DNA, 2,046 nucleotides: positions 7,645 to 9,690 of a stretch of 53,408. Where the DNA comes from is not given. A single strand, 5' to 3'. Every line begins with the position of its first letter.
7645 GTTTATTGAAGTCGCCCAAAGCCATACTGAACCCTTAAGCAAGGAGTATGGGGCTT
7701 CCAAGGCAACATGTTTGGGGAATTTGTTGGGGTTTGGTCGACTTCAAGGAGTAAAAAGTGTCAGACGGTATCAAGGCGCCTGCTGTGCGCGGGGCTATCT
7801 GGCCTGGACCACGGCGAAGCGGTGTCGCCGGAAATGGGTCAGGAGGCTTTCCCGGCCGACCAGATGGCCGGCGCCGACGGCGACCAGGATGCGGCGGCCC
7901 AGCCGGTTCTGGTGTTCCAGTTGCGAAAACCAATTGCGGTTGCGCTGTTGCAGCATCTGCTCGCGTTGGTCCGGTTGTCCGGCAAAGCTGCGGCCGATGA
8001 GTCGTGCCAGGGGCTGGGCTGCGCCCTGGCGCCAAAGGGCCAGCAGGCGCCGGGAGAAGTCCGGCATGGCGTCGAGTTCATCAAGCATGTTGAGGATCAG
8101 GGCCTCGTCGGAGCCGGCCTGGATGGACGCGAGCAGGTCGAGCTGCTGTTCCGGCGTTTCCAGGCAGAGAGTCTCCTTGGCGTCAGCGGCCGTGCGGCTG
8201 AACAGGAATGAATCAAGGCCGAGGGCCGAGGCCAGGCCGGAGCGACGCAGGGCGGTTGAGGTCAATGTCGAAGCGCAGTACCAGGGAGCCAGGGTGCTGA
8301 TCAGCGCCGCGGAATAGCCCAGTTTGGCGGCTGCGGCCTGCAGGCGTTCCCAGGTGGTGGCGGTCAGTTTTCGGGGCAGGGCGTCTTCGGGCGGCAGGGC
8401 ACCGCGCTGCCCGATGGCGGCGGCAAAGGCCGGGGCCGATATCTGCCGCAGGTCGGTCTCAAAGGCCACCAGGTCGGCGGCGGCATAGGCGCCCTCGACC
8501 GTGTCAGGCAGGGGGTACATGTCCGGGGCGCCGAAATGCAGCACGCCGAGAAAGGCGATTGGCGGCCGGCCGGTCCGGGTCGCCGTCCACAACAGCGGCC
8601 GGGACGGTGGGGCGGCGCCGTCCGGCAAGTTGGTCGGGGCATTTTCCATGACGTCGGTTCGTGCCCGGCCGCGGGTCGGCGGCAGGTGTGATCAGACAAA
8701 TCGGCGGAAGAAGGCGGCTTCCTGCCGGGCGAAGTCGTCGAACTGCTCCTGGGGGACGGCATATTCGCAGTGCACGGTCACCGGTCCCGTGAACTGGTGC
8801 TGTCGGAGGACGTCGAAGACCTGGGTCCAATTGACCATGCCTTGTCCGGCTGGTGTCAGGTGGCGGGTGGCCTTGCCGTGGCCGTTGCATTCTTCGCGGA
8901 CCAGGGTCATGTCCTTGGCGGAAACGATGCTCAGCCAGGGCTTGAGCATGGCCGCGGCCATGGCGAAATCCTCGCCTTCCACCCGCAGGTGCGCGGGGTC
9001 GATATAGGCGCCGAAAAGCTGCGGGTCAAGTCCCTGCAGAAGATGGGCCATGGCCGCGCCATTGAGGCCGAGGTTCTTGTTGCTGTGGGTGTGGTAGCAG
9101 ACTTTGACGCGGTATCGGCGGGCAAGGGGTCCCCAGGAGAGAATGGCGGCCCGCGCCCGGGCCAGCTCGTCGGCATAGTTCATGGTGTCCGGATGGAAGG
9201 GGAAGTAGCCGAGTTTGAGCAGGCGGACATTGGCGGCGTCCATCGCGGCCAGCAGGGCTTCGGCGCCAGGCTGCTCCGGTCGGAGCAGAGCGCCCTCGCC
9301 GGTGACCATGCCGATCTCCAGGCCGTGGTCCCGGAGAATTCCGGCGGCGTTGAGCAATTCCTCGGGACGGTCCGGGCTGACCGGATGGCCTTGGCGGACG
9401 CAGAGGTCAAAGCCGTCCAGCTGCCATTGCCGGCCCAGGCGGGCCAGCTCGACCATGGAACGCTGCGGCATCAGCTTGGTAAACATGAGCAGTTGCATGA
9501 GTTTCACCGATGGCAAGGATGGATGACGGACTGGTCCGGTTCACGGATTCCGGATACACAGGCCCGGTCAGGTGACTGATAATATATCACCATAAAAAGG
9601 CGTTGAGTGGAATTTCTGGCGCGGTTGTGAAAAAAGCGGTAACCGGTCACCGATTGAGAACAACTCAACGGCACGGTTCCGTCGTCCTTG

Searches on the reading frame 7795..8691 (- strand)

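Call 45: search_protein_families(library=pfam, proteins=[window:7795-8691:-], max_evalue=0.0001)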
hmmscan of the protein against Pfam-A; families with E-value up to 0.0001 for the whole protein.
window:7795-8691:- (298 aa): 1 family
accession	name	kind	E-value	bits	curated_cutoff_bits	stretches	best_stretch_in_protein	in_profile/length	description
PF01963.22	TraB_PrgY_gumN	-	4.8e-52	177.8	26.8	1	33-294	1-261/263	TraB/PrgY/gumN family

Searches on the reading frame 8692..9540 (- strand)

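Call 95: search_protein_families(library=pfam, proteins=[window:8692-9540:-], max_evalue=0.0001)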
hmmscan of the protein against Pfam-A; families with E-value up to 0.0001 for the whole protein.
window:8692-9540:- (282 aa): 1 family
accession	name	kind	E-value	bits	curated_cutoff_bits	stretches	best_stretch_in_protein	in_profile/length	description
PF01261.30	AP_endonuc_2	-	6.6e-20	72.3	31.1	1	39-279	7-247/249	Xylose isomerase-like TIM barrel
